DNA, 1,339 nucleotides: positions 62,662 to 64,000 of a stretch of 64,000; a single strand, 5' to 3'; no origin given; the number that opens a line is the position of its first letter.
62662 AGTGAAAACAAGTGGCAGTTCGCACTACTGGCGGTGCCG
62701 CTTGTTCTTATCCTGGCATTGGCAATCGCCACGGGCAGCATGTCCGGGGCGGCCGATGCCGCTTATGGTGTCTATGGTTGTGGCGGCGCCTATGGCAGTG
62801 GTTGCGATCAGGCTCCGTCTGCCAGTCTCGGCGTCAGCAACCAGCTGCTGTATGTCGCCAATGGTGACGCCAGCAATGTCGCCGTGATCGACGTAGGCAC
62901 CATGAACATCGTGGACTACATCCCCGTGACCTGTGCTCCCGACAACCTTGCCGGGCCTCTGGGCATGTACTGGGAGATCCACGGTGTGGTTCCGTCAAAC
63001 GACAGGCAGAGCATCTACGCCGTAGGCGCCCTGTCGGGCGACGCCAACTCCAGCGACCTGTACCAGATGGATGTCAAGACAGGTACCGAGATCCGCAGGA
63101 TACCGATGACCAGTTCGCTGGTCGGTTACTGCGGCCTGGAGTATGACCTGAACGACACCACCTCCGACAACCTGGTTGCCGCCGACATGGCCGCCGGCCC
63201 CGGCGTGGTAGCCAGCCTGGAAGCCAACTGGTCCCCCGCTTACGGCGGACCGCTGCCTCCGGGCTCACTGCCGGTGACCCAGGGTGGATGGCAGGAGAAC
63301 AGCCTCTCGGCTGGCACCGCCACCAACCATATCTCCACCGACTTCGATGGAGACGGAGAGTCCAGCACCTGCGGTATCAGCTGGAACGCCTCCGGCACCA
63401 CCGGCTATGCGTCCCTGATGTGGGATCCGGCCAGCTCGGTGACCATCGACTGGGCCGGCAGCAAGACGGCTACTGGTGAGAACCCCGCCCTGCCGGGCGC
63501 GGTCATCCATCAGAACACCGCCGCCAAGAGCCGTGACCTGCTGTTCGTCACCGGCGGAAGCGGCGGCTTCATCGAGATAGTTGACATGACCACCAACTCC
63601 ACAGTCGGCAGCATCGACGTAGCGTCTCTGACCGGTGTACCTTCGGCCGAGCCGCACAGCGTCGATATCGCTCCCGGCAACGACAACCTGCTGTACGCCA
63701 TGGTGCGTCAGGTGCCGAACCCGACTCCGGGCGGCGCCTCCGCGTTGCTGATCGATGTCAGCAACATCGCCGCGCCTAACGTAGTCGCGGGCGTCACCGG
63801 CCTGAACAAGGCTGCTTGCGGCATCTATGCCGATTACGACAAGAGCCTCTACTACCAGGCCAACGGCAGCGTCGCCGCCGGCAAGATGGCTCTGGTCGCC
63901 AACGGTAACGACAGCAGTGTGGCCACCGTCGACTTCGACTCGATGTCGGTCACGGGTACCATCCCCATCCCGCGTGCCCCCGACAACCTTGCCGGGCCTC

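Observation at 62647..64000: Secreted tandem beta-propeller with His or Cys at the same position of six consecutive blades: candidate novel metalloprotein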

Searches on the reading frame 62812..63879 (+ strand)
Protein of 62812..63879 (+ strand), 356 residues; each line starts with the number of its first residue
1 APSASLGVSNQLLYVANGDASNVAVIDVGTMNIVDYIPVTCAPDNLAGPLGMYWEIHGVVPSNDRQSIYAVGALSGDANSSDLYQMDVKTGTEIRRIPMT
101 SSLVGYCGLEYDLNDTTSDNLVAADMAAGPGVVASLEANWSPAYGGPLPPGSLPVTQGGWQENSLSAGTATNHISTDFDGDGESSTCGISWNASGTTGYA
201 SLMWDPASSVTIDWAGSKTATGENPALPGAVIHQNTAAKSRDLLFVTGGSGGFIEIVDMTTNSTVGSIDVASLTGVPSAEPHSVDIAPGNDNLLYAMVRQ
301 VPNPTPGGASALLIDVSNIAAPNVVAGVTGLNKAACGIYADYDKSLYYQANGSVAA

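Call 74: predict_structure(alignment_id=A3)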
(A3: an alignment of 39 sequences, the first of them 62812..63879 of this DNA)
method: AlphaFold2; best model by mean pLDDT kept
length: 356 residues; sequences in the alignment: 39
mean_pLDDT: 92.1   pTM: 0.92
mean pLDDT of the five models: 92.1, 91.0, 90.7, 90.3, 90.0
residues with pLDDT >= 90: 273; 70-90: 67; 50-70: 14; < 50: 2
segments of 3 or more residues with pLDDT < 50: none
pLDDT, mean of each block of 10 residues (from residue 1): 87 97 97 96 68 91 98 85 96 96 94 97 93 88 82 91 98 94 93 97 87 97 86 96 95 95 95 94 97 97 76 97 96 96 95 66
secondary structure, 60 per line:
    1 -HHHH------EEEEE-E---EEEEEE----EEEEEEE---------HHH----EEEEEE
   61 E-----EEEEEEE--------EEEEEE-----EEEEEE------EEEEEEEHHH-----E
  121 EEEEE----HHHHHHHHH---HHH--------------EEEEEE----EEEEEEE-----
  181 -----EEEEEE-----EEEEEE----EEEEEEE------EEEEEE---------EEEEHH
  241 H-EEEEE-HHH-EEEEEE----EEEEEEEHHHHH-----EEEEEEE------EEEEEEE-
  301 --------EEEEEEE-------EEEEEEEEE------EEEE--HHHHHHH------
elements in order: H2-5 E12-16 E22-27 E32-38 E55-61 E67-73 E82-87 E93-98 E105-111 E120-125 H130-138 E159-164 E169-175 E186-191 E197-202 E207-213 E220-225 E235-238 E243-247 E253-258 E263-269 H270-274 E280-286 E293-299 E309-315 E323-331 E338-341 H344-350

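Call 76: fold_search(model_id=the predicted structure, library=pdb)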
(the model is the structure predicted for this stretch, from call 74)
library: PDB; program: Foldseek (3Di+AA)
matches with E <= 10: 1601; with E <= 0.001: 1274
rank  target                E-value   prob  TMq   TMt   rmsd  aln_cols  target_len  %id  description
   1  1l0q_A                1.7e-14  1.00  0.55  0.51   6.0       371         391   15  Tandem YVTN beta-propeller and PKD domains from an archaeal surface layer protein (released 2002-11-06)
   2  8qeg_B                1.5e-11  1.00  0.53  0.57   4.9       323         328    9  Crystal structure of the G11 protein heterotrimer bound to YM-254890 inhibitor (released 2025-03-19)
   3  8gdc_B                5.2e-11  1.00  0.55  0.62   4.9       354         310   10  Cryo-EM Structure of the Prostaglandin E2 Receptor 3 Coupled to G Protein (released 2024-01-10)
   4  4gm9_B                6.8e-11  1.00  0.52  0.59   5.4       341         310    7  Crystal structure of human WD repeat domain 5 with compound MM-401 (released 2014-02-19)
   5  5kdo_B                6.8e-11  1.00  0.50  0.52   7.2       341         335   10  Heterotrimeric complex of the 4 alanine insertion variant of the Gi alpha1 subunit and the Gbeta1-Ggamma1 (released 2016-08-03)
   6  7bed_A                8.5e-11  1.00  0.51  0.58   5.6       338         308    8  X-ray structure of WDR5 bound to the WDR5 win motif peptide (released 2021-12-08)
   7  1ri6                  9.0e-11  1.00  0.54  0.57   7.3       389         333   10  Structure of a putative isomerase from E. coli (released 2003-11-25)
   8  7ld3_B                1.0e-10  1.00  0.52  0.55   6.7       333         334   10  Cryo-EM structure of the human adenosine A1 receptor-Gi2-protein complex bound to its endogenous agonist and an allost (released 2021-09-08)
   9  7seu_D                1.3e-10  1.00  0.56  0.62   3.5       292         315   14  Crystal structure of E coli contaminant protein YncE co-purified with a plant protein (released 2022-04-20)
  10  9w6w_B                1.3e-10  1.00  0.54  0.56   4.8       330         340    9  5-CT-bound serotonin 5A (5-HT5A) receptor-Gi protein complex (released 2025-11-26)
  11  9p81_B                1.3e-10  1.00  0.49  0.52   7.2       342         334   10  NTSR1-Gi-NTS(8-13), GTP-bound Complex in the Canonical, AHD Open State (C-Open-GTP) (released 2026-03-25)
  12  2o9k_C                1.4e-10  1.00  0.52  0.60   5.3       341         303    8  WDR5 in Complex with Dimethylated H3K4 Peptide (released 2006-12-19)
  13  9ode_B                1.4e-10  1.00  0.51  0.54   7.2       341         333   10  Structure of the MOR/Gi/Lofentanil Complex, Nucleotide Free (released 2026-03-04)
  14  6y77_A                1.4e-10  1.00  0.56  0.38   9.1       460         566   10  Pseudomonas stutzeri nitrous oxide reductase mutant, H326A (released 2021-01-27)
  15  9p86_B                1.5e-10  1.00  0.52  0.54   4.8       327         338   10  NTSR1-G11-NTS(8-13) Complex in the Canonical, AHD Open State (C-Open-Apo) (released 2026-03-25)
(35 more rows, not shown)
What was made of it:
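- On YVTN-type beta-propeller repeat (TIGR02276; structure 1L0Q): TM-scores to seven-bladed structures are 0.62 or lower (call 76).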

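Call 77: search_solved_structures(query=A3, max_evalue=0.1, show_alignments=3)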
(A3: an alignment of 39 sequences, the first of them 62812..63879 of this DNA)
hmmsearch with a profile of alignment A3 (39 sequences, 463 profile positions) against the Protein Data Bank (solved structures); distinct sequences matched with E-value up to 0.1: 4.
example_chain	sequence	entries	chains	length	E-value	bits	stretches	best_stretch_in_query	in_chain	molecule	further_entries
1l0q_A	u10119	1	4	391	2.1e-09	39.7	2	42-97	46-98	Surface layer protein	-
6g7w_A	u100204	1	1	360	0.011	17.5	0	234-299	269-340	NHL repeat-containing protein 2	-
6gc1_A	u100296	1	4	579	0.037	15.9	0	234-296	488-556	NHL repeat-containing protein 2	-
5c2v_B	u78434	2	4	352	0.099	14.4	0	41-115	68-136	HYDRAZINE SYNTHASE BETA SUBUNIT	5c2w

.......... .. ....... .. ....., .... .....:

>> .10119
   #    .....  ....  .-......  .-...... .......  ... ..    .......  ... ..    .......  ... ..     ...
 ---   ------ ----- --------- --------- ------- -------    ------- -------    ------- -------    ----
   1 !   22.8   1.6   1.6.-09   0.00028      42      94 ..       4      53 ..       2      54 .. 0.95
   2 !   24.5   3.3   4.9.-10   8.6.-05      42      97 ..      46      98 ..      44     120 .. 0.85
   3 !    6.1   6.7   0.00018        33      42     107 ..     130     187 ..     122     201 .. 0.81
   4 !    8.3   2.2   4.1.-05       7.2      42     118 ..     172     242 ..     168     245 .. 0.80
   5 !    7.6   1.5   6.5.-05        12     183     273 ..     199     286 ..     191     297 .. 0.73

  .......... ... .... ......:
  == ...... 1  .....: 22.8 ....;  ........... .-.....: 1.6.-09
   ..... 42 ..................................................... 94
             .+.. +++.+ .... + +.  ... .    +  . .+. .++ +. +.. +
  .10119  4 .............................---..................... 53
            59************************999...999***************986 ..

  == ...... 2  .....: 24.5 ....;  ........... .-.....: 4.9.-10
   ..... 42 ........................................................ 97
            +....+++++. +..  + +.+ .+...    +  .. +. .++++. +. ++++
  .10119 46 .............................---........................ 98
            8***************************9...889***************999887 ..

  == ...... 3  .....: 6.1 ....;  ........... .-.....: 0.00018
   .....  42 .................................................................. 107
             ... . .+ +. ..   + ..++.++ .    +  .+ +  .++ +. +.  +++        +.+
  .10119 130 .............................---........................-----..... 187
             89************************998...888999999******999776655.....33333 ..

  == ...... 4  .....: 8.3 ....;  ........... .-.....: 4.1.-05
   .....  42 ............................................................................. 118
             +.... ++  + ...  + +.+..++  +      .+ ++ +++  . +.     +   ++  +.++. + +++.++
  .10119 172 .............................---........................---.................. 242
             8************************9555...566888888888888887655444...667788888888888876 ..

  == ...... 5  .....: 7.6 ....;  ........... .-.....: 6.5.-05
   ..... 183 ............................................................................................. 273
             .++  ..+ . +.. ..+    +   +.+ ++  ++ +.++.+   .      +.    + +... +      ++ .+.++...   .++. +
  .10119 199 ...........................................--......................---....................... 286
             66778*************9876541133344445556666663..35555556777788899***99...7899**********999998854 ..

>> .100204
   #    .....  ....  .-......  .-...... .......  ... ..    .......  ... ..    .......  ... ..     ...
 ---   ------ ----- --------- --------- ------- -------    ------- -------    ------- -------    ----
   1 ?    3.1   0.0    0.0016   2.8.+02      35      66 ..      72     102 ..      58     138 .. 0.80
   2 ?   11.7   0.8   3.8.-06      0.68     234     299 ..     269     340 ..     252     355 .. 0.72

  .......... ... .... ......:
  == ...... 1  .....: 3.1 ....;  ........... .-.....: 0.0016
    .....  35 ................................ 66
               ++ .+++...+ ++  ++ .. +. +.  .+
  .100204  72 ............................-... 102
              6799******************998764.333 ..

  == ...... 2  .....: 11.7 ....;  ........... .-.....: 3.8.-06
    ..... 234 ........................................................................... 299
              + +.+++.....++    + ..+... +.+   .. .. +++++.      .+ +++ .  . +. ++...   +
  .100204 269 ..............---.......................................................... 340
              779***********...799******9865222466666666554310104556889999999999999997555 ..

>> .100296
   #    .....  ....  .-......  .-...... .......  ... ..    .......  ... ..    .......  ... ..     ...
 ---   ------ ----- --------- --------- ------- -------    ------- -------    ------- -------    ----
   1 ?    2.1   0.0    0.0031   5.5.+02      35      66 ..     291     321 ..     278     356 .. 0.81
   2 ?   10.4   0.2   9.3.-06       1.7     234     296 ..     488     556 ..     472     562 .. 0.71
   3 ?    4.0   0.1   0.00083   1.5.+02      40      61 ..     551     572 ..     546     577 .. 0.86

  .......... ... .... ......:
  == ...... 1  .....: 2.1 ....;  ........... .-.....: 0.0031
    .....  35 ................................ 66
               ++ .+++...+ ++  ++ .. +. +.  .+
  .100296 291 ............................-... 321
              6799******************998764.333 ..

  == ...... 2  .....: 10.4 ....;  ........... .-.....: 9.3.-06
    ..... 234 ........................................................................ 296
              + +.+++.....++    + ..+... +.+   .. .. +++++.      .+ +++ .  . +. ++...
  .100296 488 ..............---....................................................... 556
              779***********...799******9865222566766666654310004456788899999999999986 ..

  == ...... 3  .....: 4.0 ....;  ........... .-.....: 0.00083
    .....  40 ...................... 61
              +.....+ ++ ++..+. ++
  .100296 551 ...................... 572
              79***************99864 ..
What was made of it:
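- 62812..63876 (+): Propeller module 1 (residues 56-410): a six-bladed YVTN-type beta-propeller closed by the N-terminal strands. AlphaFold model with pLDDT 92.1, pTM 0.92 and 24 strands (call 74); Foldseek and profile matches to 1L0Q (calls 76, 77)
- On YVTN-type beta-propeller repeat (TIGR02276; structure 1L0Q): The family profile against 1L0Q gives E = 2.1e-9 over several repeats (call 77).
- On NHL-repeat six-bladed propellers, including the peptide-amidating lyase: The family profile reaches NHLRC2 chains only at E = 0.011-0.037 (call 77).
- Closest known: Other hub-metal propellers: thiocyanate dehydrogenase. Different: NHL-type chains reach only E = 0.011 (call 77).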
